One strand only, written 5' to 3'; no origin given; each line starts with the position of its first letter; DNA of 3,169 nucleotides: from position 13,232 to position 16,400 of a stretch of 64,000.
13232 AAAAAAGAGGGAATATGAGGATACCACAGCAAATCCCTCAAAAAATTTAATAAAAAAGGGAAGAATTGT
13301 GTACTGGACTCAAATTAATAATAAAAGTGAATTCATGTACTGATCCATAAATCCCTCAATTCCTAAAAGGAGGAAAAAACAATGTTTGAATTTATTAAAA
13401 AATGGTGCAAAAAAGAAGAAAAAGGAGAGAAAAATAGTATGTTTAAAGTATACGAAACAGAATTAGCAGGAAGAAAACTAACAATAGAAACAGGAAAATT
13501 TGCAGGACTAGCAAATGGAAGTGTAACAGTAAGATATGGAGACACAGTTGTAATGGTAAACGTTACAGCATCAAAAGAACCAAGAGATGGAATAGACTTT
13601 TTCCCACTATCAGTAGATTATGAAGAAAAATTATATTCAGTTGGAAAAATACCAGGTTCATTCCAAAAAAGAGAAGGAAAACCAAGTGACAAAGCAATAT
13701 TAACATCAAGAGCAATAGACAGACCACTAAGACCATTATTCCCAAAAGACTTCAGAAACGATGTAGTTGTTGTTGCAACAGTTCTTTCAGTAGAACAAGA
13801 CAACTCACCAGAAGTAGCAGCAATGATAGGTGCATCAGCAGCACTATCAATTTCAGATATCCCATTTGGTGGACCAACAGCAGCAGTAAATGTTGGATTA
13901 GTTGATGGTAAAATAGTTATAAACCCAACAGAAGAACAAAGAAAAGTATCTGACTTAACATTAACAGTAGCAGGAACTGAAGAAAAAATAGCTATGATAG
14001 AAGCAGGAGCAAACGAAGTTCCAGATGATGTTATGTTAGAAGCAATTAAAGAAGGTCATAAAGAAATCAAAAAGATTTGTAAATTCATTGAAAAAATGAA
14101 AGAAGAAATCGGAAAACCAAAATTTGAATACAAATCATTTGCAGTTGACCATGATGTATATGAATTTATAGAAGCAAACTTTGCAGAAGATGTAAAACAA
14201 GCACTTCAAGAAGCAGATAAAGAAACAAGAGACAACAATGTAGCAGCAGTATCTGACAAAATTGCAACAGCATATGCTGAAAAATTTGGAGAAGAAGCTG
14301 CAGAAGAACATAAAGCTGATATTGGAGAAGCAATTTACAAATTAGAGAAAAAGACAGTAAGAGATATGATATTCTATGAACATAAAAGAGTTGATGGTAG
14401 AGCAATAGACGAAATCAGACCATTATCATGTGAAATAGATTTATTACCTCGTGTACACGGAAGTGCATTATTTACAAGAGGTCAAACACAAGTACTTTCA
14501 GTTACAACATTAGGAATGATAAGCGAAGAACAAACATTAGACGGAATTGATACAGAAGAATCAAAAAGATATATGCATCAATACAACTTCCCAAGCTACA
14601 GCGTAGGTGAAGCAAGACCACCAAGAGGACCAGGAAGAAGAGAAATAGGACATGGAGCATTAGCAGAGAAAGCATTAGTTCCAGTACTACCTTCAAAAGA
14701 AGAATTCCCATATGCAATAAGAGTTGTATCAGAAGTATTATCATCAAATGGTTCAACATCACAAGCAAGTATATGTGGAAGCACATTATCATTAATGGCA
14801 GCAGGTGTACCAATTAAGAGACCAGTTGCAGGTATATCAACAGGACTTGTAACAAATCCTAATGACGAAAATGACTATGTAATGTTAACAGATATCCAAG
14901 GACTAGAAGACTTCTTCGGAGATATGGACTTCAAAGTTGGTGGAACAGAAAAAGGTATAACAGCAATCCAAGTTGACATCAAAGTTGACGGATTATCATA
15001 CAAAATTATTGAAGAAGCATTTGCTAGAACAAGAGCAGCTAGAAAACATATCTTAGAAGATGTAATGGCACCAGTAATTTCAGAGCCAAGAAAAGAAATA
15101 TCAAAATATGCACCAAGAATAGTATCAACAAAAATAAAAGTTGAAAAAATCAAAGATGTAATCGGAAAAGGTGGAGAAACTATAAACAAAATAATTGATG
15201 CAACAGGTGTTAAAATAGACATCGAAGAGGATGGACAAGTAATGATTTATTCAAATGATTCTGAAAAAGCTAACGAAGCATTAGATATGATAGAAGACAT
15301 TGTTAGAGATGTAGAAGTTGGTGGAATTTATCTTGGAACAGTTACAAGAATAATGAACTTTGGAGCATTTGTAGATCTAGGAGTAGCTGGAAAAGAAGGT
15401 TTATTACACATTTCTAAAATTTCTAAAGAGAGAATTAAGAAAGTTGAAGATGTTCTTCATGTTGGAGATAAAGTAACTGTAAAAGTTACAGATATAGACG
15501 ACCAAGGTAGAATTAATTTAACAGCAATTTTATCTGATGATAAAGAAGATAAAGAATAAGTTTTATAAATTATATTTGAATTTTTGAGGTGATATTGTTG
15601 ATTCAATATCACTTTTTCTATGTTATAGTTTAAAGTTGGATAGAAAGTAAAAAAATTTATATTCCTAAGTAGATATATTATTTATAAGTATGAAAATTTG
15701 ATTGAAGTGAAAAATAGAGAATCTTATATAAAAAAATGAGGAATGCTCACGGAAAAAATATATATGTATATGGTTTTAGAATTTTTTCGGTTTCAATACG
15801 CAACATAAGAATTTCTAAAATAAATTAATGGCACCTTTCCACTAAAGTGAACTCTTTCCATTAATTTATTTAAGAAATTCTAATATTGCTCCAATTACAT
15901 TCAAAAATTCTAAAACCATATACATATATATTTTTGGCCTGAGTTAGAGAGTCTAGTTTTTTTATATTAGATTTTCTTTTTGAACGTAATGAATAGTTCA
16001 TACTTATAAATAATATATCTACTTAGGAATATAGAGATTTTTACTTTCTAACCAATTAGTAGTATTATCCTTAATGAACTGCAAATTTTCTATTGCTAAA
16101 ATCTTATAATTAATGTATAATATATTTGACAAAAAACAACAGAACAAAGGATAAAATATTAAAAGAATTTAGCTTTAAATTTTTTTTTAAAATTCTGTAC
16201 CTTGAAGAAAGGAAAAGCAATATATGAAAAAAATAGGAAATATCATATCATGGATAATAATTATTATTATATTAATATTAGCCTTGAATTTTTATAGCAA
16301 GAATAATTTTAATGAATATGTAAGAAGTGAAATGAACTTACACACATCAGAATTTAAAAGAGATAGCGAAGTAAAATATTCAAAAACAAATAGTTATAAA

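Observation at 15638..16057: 420-bp imperfect palindrome downstream of pnp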

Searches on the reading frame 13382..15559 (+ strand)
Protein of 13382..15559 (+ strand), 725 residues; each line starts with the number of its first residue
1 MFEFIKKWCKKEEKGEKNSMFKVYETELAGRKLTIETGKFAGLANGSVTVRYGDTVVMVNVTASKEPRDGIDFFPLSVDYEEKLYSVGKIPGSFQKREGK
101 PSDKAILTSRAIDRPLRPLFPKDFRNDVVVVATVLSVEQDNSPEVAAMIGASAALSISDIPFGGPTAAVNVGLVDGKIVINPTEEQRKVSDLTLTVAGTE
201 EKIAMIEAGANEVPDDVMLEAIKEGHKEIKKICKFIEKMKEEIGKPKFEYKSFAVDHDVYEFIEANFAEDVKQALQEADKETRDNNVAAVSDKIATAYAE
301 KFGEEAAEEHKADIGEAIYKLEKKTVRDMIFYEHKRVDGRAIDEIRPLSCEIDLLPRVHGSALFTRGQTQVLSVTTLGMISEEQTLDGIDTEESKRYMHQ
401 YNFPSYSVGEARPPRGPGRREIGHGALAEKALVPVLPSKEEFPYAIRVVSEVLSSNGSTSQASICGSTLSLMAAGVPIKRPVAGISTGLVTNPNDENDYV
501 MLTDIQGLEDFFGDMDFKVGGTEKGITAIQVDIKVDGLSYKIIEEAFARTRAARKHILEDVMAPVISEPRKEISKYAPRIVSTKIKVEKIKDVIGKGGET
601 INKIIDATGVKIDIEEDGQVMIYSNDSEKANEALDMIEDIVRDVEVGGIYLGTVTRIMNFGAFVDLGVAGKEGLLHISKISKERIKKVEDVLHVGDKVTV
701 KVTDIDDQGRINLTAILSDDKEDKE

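Call 12: find_encoding_contigs(protein=window:13382-15559:+, flank=4000, max_places=10)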
Protein window:13382-15559:+ (725 aa): 20 contigs read that carry it; 10 places shown.
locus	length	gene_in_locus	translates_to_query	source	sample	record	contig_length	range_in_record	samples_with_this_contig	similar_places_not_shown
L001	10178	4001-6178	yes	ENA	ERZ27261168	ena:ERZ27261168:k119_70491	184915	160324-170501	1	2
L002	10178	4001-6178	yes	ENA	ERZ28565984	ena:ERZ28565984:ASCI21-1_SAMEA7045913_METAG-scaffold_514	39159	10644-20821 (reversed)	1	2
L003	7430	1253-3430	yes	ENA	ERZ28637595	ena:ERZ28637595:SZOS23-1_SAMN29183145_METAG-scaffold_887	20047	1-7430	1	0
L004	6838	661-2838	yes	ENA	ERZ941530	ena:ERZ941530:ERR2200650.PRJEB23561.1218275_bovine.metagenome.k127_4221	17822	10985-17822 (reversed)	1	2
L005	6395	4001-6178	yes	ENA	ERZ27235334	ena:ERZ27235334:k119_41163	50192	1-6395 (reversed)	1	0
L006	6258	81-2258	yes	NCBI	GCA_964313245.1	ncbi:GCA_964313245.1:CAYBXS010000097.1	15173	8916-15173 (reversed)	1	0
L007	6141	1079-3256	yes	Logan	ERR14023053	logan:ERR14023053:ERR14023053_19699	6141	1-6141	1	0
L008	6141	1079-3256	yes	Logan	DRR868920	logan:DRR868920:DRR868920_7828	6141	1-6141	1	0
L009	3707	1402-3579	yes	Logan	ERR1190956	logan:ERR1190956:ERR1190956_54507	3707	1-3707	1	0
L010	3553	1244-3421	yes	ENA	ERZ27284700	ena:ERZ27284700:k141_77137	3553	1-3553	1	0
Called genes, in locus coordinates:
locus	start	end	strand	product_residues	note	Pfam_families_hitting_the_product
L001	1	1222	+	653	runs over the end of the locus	PF00723:Glyco_hydro_15 (weak)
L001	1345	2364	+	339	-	PF00044:Gp_dh_N, PF02800:Gp_dh_C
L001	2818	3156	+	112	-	PF01442:Apolipoprotein (weak)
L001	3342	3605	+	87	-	PF00312:Ribosomal_S15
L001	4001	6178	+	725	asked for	PF01138:RNase_PH, PF03725:RNase_PH_C, PF03726:PNPase, PF01138:RNase_PH, PF00013:KH_1, PF00575:S1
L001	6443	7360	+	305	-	-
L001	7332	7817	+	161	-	-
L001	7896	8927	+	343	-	PF02547:Queuosine_synth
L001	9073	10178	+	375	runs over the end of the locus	PF01702:TGT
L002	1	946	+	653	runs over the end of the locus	PF00723:Glyco_hydro_15 (weak)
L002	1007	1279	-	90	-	-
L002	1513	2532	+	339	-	PF00044:Gp_dh_N, PF02800:Gp_dh_C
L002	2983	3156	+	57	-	PF06419:COG6_N (weak)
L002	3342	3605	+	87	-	PF00312:Ribosomal_S15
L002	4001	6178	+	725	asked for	PF01138:RNase_PH, PF03725:RNase_PH_C, PF03726:PNPase, PF01138:RNase_PH, PF00013:KH_1, PF00575:S1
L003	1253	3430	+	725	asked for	PF01138:RNase_PH, PF03725:RNase_PH_C, PF03726:PNPase, PF01138:RNase_PH, PF00013:KH_1, PF00575:S1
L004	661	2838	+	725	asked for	PF01138:RNase_PH, PF03725:RNase_PH_C, PF03726:PNPase, PF01138:RNase_PH, PF00013:KH_1, PF00575:S1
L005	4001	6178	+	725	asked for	PF01138:RNase_PH, PF03725:RNase_PH_C, PF03726:PNPase, PF01138:RNase_PH, PF00013:KH_1, PF00575:S1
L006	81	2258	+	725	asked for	PF01138:RNase_PH, PF03725:RNase_PH_C, PF03726:PNPase, PF01138:RNase_PH, PF00013:KH_1, PF00575:S1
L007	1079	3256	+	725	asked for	PF01138:RNase_PH, PF03725:RNase_PH_C, PF03726:PNPase, PF01138:RNase_PH, PF00013:KH_1, PF00575:S1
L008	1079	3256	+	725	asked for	PF01138:RNase_PH, PF03725:RNase_PH_C, PF03726:PNPase, PF01138:RNase_PH, PF00013:KH_1, PF00575:S1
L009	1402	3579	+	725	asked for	PF01138:RNase_PH, PF03725:RNase_PH_C, PF03726:PNPase, PF01138:RNase_PH, PF00013:KH_1, PF00575:S1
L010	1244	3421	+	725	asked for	PF01138:RNase_PH, PF03725:RNase_PH_C, PF03726:PNPase, PF01138:RNase_PH, PF00013:KH_1, PF00575:S1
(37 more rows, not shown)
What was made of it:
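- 13382..15559 (+): pnp (polynucleotide phosphorylase) gene, upstream neighbour. Pfam domains RNase_PH/PNPase/KH/S1 are on record for the identical product (call 12).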

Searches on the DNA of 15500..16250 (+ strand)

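Call 13: search_dna_similar(query=window:15600-16100:+, collection=phages, mode=distant)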
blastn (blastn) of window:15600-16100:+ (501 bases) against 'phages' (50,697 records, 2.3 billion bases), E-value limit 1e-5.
No match.

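Call 14: search_dna_similar(query=window:15600-16100:+, collection=plasmids, mode=distant)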
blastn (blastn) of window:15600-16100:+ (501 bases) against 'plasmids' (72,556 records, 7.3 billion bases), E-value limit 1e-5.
No match.

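Call 24: search_rna_families(source=window, start=15500, end=16250, threshold=evalue, max_evalue=10)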
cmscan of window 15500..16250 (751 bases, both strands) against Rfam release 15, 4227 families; matches with E-value up to 10: 8.
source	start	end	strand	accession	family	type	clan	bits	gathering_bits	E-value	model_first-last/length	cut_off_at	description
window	15819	15870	-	RF04337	Plastid-psbJ-1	Cis-reg;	CL00152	25.8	62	0.14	1-64/64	no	Plastid-psbJ-1 3UTR RNA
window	15795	15893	-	RF04174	MIR4208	Gene; miRNA;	-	25.7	140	0.15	1-191/191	no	MIR4208 microRNA precursor family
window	15819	15870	+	RF04337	Plastid-psbJ-1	Cis-reg;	CL00152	24.6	62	0.25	1-64/64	no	Plastid-psbJ-1 3UTR RNA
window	15807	15880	-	RF03621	MIR4245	Gene; miRNA;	-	22.8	74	0.2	1-128/128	no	MIR4245 microRNA precursor family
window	15579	15620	-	RF00643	MIR171_1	Gene; miRNA;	CL00099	19.5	48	0.76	1-101/101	no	MIR171_1 microRNA precursor family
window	15581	15622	+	RF00643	MIR171_1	Gene; miRNA;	CL00099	18.8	48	1.1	1-101/101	no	MIR171_1 microRNA precursor family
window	15801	15888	-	RF04206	MIR9555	Gene; miRNA;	-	17.2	119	4.8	1-137/137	no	MIR9555 microRNA precursor family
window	15766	15867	-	RF01726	SAM-II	Cis-reg; riboswitch;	-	14.4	44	9.1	1-60/60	no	SAM-II riboswitch aptamer (SAM-II long loop)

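Call 94: search_dna_similar(query=L065:1120-1600:+, collection=plasmids, mode=distant, max_evalue=0.01)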
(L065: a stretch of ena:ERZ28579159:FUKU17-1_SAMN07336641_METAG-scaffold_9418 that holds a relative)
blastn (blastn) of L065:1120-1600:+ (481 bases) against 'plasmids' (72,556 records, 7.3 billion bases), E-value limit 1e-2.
No match.
